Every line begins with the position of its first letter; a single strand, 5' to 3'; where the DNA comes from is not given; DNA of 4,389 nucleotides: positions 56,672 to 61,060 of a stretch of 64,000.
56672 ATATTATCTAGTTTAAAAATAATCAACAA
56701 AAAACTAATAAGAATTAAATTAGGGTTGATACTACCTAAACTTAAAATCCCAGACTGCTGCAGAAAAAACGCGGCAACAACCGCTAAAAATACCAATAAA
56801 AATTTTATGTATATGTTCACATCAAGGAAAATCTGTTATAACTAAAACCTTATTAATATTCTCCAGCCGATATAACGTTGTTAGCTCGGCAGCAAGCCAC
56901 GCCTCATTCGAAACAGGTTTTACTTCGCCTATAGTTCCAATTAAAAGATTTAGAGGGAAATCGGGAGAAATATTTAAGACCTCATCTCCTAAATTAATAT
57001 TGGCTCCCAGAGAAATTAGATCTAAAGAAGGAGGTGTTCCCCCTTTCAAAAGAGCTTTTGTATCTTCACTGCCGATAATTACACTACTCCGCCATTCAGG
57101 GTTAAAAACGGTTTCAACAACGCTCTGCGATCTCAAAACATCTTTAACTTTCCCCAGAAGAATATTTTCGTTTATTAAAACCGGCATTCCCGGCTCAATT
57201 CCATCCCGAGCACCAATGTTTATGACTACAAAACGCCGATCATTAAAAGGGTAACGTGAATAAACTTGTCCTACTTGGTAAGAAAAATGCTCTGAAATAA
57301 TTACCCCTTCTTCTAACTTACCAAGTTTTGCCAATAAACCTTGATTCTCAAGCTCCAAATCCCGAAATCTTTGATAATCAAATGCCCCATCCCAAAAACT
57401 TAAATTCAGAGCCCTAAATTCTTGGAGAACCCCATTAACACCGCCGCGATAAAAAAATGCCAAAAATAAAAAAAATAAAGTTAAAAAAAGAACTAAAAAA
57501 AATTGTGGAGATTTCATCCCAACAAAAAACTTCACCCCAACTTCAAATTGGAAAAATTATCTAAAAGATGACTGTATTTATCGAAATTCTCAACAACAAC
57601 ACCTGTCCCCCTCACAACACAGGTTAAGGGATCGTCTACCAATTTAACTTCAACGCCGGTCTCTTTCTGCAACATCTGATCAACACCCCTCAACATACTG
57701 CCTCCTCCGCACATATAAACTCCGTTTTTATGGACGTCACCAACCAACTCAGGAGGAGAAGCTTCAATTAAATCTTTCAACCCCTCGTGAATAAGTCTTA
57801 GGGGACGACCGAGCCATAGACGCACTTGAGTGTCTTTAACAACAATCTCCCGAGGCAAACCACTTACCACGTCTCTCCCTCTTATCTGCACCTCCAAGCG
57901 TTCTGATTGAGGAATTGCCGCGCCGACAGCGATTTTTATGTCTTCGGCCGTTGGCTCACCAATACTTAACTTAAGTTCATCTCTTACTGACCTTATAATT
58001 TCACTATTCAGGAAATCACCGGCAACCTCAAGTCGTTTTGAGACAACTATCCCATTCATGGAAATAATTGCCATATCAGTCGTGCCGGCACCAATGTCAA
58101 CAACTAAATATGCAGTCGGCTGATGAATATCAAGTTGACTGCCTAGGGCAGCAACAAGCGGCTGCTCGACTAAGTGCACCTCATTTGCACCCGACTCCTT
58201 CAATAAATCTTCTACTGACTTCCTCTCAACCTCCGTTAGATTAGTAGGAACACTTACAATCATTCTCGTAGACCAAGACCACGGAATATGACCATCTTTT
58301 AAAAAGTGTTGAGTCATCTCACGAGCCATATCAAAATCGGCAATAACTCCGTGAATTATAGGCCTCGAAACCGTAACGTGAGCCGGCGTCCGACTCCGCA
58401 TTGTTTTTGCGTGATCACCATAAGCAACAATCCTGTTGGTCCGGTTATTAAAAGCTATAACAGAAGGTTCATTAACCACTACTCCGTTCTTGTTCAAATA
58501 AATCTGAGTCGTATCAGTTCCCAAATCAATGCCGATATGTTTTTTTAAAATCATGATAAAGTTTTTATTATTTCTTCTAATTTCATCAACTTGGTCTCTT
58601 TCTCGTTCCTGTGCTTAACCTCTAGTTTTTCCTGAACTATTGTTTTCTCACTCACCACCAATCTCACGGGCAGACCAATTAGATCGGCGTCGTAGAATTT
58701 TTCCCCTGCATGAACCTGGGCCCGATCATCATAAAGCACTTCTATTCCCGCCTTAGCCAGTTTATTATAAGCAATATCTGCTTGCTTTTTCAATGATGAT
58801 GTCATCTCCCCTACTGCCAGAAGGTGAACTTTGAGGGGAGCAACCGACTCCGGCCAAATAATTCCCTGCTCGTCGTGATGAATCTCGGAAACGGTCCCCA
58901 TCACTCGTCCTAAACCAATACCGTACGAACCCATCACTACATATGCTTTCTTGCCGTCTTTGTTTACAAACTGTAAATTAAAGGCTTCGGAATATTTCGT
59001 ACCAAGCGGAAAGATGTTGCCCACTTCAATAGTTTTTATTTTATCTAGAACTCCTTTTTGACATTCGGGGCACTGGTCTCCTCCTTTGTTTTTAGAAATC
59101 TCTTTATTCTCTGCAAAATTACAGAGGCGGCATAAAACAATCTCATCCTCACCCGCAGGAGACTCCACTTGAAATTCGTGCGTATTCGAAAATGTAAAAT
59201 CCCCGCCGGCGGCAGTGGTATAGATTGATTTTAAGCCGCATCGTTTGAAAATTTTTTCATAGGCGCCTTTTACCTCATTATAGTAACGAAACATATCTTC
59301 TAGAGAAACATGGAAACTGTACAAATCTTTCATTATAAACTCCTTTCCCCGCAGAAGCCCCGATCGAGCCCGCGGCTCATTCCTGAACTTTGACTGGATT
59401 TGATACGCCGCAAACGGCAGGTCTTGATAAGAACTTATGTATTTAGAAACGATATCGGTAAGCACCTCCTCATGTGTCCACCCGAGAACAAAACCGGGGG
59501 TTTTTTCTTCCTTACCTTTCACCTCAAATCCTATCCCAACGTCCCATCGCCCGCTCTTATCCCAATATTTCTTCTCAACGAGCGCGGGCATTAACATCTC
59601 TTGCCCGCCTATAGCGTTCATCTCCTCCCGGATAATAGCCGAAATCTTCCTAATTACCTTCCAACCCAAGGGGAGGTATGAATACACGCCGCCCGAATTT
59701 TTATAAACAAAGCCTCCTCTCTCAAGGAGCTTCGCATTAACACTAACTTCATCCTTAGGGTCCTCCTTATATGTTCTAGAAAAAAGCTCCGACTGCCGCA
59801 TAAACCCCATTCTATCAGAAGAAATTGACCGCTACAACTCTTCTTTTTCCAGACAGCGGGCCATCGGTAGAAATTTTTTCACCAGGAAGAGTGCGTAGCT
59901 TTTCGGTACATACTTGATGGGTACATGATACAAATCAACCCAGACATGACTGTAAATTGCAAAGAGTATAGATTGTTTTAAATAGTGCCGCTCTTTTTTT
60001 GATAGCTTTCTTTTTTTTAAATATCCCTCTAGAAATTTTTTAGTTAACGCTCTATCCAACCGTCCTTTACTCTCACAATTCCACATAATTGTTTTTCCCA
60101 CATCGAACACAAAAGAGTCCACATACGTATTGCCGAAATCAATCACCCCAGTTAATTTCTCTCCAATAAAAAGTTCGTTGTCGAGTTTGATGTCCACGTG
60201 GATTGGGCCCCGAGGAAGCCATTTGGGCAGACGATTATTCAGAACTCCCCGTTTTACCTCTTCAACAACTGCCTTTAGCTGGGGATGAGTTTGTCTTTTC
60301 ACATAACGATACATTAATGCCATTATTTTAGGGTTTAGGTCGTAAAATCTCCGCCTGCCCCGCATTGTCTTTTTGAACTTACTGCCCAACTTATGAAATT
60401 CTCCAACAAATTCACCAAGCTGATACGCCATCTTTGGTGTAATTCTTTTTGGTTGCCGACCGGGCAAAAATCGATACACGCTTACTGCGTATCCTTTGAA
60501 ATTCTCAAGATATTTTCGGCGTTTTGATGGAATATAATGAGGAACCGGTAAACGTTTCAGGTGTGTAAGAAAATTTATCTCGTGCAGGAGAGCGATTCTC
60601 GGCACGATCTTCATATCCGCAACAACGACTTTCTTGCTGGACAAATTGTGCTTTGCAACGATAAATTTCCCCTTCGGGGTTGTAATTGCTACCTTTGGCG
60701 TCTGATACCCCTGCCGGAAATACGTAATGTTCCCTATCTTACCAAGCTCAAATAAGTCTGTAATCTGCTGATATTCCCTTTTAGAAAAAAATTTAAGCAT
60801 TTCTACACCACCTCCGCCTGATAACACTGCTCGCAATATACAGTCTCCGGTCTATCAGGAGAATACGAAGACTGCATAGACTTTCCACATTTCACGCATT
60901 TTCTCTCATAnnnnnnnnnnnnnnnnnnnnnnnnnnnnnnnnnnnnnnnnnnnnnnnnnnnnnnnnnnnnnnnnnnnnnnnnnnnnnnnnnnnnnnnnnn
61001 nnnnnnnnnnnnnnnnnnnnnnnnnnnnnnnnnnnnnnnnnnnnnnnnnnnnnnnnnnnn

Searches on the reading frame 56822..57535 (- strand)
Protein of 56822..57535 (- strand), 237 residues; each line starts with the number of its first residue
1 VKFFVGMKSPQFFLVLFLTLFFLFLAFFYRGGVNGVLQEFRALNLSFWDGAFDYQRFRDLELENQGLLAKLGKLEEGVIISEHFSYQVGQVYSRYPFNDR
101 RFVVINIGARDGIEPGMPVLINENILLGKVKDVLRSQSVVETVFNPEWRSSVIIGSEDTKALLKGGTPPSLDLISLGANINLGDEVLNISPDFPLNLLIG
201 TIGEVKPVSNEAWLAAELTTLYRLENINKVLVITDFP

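Call 39: search_protein_families(library=pfam, proteins=[window:56822-57535:-], max_evalue=0.001)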
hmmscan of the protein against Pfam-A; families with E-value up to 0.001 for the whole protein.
window:56822-57535:- (237 aa): 1 family
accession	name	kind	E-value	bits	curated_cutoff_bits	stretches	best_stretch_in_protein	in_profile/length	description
PF04085.20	MreC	-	1.4e-20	74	28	1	93-234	3-147/147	Rod shape-determining protein MreC, barrel core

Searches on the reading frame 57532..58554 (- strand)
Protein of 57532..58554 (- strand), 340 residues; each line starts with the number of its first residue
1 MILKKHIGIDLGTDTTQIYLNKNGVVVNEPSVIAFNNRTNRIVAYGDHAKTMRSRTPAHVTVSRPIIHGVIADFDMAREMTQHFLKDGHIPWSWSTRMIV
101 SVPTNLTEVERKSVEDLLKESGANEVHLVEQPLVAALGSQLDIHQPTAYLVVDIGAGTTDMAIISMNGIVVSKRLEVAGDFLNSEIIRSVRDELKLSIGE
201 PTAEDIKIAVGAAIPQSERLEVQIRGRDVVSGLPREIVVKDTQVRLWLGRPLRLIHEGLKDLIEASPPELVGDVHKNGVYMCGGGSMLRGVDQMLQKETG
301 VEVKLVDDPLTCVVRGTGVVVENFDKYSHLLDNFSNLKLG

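Call 39: search_protein_families(library=pfam, proteins=[window:57532-58554:-], max_evalue=0.001)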
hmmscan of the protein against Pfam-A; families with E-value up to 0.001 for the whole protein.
window:57532-58554:- (340 aa): 6 families
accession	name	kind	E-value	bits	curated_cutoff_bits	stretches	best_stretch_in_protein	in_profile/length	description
PF06723.19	MreB_Mbl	-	3.5e-114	381.5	27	1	5-327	2-325/327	MreB/Mbl protein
PF14450.12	FtsA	-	7.5e-13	49.4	31.8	1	151-305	2-109/127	Cell division protein FtsA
PF00022.25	Actin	-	8.3e-11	41.5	27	1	30-193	31-190/410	Actin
PF00012.26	HSP70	-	5.4e-09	35.3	20.6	1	97-168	135-207/599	Hsp70 protein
PF11104.14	PilM_2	-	2e-05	24.1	27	0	278-308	277-307/340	Type IV pilus assembly protein PilM;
PF08841.16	DDR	-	0.00031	20.3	24.6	1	134-207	120-188/328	Diol dehydratase reactivase ATPase-like domain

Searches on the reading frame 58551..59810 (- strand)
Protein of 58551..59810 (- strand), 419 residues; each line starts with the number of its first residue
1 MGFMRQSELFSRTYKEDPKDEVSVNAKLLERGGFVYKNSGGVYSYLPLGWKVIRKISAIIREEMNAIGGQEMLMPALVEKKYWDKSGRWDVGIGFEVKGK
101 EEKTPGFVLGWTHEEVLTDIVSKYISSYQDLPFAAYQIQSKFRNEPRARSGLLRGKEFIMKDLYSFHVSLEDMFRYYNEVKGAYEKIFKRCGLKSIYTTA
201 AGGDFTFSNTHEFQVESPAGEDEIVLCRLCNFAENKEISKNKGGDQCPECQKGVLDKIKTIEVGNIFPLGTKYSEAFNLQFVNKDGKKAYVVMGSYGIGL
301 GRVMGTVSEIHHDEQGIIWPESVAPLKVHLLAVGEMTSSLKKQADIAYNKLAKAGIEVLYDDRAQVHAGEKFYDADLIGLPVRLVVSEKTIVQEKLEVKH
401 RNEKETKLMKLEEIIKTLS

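Call 9: search_protein_families(library=pfam, proteins=[window:58551-59810:-], max_evalue=0.001)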
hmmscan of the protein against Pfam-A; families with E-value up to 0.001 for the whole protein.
window:58551-59810:- (419 aa): 2 families
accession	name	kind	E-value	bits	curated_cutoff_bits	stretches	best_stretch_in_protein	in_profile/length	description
PF00587.30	tRNA-synt_2b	-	3.7e-27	96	29.3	1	104-310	8-178/179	tRNA synthetase class II core domain (G, H, P, S and T)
PF03129.25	HGTP_anticodon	-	4e-16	59.4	21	1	327-418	1-91/94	Anticodon binding domain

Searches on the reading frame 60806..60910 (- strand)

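Call 34: search_protein_families(library=pfam, proteins=[window:60806-60910:-], max_evalue=10)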
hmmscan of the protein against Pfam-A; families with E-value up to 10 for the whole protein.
seq(35 aa): 12 families
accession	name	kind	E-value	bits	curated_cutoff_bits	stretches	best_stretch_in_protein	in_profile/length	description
PF23477.1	zf_Tbcl_2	-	4.2e-06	26.8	27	1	1-33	4-36/37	Probable treble clef zinc finger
PF00412.28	LIM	-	0.0009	19.9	22.9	1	4-32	28-56/58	LIM domain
PF24734.1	DUF7685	-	0.013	15.8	27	1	4-34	1-36/43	Domain of unknown function (DUF7685)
PF09723.15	Zn_ribbon_8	-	0.015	15.7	34.4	1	1-34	4-37/41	Zinc ribbon domain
PF04981.18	NMD3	-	0.022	14.7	24.9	1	5-34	1-24/243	NMD3 family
PF24042.1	DUF7351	-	0.031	14.5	31.2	1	3-31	2-29/177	Domain of unknown function (DUF7351)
PF13240.11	Zn_Ribbon_1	-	0.061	13.6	25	1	4-12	1-9/23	zinc-ribbon domain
PF23783.1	Zn_ribbon_TiaS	-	0.17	12.1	27.3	1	4-14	3-13/41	TiaS C-terminal zinc ribbon domain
PF23137.1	HVO_0758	-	0.2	12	27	1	1-30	18-49/55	HVO_0758 mu-protein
PF19134.6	DUF5817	-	0.28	11.6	31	1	5-31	6-29/57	Domain of unknown function (DUF5817)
PF18439.7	zf_UBZ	-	0.6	10.3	25.6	1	5-15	5-15/32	Ubiquitin-Binding Zinc Finger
PF20576.3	HEWD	-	0.93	9.7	27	1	19-33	6-20/61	HEWD domain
